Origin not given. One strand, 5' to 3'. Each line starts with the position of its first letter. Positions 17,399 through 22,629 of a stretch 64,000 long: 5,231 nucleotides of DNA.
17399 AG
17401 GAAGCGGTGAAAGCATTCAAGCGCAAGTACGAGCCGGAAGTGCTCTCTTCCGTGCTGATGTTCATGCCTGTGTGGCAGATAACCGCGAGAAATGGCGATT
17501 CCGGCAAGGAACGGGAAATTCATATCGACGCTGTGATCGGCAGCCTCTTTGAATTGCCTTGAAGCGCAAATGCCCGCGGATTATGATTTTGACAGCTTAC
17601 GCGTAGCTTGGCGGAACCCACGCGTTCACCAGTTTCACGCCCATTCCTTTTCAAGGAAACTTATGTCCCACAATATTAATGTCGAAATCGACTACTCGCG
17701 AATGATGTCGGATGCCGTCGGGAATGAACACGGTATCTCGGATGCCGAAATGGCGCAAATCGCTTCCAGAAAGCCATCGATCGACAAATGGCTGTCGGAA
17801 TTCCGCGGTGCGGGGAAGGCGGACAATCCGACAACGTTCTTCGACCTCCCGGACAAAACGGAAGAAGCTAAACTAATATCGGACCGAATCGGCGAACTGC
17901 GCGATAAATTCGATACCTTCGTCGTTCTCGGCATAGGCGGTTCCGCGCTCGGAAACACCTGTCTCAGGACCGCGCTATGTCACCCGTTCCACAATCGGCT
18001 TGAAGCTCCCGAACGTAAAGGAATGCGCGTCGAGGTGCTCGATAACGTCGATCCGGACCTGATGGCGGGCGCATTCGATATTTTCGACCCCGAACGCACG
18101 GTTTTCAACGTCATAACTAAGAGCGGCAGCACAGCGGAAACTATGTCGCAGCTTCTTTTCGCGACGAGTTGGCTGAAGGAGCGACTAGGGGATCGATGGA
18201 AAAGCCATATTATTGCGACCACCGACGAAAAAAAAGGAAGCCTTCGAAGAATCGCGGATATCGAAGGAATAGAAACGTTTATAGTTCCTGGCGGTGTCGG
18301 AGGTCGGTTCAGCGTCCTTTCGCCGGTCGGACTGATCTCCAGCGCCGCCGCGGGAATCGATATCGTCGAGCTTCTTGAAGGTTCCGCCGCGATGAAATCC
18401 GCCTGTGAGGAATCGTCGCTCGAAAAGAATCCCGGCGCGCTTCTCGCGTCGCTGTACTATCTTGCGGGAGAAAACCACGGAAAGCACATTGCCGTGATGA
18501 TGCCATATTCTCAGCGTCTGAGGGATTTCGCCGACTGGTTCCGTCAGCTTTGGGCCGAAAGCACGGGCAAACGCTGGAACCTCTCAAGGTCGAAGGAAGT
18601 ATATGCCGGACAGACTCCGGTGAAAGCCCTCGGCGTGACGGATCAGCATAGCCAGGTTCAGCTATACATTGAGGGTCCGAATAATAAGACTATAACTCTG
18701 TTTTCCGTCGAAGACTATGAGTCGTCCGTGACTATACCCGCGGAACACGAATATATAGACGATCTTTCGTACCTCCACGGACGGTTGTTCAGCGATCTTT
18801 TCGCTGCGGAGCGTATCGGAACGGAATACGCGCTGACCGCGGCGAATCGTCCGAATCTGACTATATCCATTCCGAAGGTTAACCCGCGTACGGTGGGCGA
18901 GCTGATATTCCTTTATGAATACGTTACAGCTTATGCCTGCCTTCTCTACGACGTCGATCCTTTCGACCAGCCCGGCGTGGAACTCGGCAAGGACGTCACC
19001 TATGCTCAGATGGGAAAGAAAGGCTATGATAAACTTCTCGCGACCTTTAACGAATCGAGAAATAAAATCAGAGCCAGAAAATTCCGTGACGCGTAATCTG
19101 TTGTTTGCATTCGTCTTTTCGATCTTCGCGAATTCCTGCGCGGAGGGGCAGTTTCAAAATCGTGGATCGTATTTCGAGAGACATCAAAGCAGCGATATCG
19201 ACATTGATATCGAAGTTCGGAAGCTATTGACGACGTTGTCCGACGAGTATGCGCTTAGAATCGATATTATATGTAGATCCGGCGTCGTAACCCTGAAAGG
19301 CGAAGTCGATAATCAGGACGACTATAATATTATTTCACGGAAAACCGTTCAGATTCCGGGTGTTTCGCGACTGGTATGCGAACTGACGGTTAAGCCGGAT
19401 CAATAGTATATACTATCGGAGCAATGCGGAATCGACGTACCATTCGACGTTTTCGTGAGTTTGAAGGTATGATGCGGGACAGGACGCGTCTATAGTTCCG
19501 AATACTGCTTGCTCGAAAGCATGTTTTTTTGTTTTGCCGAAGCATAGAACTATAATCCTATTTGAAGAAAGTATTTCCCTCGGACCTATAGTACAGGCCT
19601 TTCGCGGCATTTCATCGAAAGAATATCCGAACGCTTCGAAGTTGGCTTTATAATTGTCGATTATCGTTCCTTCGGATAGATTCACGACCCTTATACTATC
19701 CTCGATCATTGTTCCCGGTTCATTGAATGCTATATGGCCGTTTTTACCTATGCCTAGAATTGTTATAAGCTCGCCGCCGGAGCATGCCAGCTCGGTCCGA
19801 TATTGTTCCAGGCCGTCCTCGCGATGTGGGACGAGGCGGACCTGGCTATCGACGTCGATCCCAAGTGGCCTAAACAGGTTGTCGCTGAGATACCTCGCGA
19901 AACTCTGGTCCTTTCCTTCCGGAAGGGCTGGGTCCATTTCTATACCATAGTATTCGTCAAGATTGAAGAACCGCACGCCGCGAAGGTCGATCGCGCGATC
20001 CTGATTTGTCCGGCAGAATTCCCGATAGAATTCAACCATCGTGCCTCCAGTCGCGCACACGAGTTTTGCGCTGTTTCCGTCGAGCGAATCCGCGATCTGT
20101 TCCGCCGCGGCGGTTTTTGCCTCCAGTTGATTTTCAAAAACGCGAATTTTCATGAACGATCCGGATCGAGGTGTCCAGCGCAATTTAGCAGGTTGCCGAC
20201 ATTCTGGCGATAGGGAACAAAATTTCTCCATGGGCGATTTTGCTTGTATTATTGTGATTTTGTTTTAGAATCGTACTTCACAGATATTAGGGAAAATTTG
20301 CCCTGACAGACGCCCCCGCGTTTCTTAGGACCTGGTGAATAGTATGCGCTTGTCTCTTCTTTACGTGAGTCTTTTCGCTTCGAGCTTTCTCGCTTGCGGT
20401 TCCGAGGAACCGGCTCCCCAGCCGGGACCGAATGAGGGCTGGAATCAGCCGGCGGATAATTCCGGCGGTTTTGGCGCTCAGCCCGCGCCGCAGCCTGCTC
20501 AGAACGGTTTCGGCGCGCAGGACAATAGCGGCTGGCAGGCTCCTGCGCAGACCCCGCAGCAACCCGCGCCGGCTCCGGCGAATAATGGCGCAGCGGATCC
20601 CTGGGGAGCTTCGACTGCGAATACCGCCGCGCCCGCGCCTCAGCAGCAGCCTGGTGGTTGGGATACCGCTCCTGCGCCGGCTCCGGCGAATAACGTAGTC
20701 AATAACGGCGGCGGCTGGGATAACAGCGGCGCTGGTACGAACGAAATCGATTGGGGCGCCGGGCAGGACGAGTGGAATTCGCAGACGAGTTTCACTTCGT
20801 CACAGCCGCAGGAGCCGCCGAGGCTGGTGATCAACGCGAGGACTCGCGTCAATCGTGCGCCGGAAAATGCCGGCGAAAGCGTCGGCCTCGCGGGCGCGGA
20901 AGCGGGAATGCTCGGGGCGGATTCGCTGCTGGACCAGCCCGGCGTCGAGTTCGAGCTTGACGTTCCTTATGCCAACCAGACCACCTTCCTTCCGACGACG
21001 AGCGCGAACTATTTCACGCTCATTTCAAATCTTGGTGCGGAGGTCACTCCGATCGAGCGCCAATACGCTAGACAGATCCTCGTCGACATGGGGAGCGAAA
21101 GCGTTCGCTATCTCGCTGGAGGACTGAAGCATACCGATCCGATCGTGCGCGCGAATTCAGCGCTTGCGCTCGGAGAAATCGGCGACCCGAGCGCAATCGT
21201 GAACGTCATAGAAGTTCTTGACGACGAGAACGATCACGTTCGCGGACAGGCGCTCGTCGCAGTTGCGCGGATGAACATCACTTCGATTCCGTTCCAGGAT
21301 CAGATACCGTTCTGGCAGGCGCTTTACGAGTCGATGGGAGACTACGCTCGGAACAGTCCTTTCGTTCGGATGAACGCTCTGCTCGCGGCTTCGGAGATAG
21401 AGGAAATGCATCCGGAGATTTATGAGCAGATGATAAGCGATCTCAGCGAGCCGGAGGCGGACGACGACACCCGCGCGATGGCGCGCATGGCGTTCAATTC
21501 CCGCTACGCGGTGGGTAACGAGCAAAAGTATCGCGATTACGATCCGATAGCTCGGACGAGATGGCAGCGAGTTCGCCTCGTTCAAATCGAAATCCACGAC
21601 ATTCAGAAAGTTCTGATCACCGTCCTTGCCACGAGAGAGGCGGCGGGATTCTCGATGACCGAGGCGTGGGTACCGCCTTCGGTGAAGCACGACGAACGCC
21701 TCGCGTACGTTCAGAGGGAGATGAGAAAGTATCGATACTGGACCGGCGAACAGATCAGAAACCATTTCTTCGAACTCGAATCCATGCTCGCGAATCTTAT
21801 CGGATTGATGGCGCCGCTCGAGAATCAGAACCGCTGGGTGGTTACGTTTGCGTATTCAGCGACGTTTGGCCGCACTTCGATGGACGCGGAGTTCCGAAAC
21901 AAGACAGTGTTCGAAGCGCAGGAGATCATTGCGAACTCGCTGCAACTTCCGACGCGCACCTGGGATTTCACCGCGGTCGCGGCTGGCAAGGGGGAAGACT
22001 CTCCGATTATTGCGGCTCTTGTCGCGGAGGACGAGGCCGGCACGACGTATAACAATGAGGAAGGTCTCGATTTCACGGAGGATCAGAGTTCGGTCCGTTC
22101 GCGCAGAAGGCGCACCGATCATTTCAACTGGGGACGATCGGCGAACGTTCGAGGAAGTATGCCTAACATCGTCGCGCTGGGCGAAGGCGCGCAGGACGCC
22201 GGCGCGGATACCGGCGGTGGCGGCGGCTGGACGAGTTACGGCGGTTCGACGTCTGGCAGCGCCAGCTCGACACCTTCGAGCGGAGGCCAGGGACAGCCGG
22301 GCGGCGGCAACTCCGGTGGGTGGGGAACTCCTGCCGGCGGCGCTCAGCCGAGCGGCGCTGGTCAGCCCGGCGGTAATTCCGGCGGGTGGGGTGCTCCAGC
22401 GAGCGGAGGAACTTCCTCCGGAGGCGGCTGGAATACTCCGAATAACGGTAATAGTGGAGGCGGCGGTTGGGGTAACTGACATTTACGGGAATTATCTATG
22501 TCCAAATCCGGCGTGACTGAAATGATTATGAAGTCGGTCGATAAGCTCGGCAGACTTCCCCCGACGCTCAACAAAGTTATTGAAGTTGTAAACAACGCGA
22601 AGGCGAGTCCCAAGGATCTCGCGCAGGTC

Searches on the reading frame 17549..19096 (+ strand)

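Call 34: search_protein_families(library=pfam, proteins=[window:17549-19096:+])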
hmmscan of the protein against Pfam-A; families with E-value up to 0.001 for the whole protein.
window:17549-19096:+ (515 aa): 1 family
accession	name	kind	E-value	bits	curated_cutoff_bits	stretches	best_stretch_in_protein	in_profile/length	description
PF00342.24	PGI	-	4.7e-44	151.3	22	2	120-376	95-344/486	Phosphoglucose isomerase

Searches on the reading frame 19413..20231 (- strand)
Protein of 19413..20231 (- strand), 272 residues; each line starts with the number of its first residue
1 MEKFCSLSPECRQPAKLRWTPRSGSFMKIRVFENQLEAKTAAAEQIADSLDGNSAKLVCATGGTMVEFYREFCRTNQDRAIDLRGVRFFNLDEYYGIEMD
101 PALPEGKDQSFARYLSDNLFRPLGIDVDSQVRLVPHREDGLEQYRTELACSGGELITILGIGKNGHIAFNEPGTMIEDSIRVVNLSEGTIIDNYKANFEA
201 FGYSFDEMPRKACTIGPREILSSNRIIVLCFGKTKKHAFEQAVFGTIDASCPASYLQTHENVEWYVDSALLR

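Call 34: search_protein_families(library=pfam, proteins=[window:19413-20231:-])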
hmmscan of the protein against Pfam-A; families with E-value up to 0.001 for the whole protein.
window:19413-20231:- (272 aa): 1 family
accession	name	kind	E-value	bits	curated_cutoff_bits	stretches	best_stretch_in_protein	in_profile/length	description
PF01182.26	Glucosamine_iso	-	6.4e-11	43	27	1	39-168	11-143/225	Glucosamine-6-phosphate isomerases/6-phosphogluconolactonase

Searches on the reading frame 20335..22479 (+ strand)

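Call 13: search_protein_families(library=pfam, proteins=[window:20335-22479:+])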
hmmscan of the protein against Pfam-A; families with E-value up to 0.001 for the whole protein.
window:20335-22479:+ (714 aa): 4 families
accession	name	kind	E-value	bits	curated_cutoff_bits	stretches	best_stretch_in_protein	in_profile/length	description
PF13646.12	HEAT_2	-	7.2e-11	42.7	27.7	1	239-309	14-86/88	HEAT repeats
PF02985.28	HEAT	-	9.3e-05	22.8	23.5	0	259-283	4-28/31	HEAT repeat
PF12717.13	Cnd1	-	9.5e-05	22.9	26.4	0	293-370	28-104/162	non-SMC mitotic condensation complex subunit 1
PF13513.12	HEAT_EZ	-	0.00033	21.5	27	0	291-312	33-54/55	HEAT-like repeat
